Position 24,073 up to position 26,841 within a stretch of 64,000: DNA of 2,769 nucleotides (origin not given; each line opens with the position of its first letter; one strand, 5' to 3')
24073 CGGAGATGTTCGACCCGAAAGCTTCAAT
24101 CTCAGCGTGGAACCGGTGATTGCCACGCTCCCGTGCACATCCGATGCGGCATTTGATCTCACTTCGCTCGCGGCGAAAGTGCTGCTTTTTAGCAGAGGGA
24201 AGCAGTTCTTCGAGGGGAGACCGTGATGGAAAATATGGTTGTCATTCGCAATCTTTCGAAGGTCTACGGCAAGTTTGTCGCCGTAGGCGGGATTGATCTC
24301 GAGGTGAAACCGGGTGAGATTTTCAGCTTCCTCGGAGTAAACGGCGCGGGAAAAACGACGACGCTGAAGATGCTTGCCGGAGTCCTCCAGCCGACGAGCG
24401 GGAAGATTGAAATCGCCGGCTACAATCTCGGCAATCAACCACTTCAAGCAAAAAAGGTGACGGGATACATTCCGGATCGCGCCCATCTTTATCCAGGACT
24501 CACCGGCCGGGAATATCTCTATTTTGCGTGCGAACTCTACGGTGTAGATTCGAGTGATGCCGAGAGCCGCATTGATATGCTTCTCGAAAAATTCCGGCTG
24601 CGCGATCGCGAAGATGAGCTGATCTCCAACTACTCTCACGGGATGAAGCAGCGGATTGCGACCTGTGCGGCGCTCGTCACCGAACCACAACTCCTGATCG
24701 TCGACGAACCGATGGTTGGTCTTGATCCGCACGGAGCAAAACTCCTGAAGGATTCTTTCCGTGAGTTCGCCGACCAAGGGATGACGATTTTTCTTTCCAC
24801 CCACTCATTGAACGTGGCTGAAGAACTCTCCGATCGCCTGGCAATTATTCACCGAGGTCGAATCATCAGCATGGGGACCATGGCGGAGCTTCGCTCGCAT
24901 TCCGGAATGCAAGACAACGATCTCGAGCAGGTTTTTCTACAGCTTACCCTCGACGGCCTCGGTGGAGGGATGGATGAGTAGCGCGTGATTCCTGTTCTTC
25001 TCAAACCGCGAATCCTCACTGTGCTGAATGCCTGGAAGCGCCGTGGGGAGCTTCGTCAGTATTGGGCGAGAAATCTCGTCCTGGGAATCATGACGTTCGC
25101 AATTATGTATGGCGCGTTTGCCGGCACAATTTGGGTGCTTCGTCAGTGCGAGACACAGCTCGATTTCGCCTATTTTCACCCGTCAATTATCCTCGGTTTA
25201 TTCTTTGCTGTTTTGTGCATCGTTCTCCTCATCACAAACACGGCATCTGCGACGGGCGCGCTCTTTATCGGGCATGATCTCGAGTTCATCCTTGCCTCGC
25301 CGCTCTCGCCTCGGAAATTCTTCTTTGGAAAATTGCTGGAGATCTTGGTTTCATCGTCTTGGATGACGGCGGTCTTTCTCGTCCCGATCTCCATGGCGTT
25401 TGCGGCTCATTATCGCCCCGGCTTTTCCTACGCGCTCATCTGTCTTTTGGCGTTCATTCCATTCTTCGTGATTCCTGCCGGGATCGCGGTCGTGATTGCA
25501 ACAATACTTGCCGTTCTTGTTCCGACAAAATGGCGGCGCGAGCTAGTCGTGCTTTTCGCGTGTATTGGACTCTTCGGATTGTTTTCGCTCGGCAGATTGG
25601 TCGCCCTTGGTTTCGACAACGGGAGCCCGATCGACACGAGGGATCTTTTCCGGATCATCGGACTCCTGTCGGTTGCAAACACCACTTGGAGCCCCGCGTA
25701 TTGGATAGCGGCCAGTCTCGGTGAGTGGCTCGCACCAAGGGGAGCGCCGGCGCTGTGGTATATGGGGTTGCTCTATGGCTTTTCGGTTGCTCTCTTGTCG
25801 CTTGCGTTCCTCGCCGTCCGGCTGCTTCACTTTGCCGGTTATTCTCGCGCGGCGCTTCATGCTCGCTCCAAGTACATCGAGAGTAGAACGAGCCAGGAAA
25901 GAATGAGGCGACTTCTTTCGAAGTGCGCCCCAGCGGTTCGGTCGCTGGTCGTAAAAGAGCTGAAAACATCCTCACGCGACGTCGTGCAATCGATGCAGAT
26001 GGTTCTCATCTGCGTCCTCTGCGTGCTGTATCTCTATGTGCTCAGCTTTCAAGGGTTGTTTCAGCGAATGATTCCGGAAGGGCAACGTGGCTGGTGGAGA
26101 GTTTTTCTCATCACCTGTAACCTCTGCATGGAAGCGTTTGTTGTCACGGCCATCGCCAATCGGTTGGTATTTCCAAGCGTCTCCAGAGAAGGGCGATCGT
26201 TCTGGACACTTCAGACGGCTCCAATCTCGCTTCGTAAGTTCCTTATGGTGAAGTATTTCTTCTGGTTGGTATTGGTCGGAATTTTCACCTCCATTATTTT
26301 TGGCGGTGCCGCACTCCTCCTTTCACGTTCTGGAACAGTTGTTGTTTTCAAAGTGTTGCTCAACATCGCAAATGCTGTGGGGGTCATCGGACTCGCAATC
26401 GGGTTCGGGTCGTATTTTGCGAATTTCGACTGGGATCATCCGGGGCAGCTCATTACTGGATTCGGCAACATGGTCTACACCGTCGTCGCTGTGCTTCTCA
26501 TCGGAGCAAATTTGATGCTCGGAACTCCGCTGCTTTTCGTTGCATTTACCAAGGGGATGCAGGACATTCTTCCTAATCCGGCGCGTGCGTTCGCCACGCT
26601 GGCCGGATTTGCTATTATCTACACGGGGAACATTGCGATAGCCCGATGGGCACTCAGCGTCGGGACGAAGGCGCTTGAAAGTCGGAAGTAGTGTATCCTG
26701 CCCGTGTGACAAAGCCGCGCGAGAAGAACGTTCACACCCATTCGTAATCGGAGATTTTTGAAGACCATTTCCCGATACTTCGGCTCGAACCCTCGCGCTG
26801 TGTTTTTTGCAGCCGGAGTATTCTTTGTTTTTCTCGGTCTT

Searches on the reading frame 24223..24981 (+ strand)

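Call 12: search_protein_families(library=pfam, proteins=[window:24223-24981:+], max_evalue=0.001)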
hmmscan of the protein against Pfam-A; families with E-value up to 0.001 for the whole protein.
window:24223-24981:+ (252 aa): 2 families
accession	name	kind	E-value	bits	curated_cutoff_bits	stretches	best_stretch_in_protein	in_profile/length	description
PF00005.33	ABC_tran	-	1.8e-29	103.5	25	1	23-164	3-136/137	ABC transporter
PF13304.12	AAA_21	-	2e-11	45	27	1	126-198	227-302/304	AAA domain, putative AbiEii toxin, Type IV TA system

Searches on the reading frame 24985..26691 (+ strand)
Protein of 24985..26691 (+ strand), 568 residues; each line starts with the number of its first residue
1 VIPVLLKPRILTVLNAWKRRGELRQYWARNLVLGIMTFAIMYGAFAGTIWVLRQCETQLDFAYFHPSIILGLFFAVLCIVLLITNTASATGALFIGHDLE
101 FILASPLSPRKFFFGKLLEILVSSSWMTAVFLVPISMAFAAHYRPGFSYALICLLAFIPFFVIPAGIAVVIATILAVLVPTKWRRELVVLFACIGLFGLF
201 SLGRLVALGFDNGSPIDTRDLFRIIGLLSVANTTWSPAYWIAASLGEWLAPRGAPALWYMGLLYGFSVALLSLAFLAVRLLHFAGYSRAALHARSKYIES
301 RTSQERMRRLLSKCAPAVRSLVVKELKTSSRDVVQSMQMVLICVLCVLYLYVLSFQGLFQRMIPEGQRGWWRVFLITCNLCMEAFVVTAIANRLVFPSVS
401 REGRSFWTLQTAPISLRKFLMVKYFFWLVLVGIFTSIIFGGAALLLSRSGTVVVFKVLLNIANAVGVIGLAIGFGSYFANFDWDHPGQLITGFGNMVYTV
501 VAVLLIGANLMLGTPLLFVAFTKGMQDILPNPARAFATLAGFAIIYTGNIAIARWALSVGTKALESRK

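Call 12: search_protein_families(library=pfam, proteins=[window:24985-26691:+], max_evalue=0.001)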
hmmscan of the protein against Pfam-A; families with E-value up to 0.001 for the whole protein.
window:24985-26691:+ (568 aa): 1 family
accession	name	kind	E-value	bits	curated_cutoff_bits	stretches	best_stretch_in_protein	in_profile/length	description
PF16949.11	ABC_tran_2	-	2.7e-58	198.6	25.7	1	66-544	46-520/542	Putative ATP-binding cassette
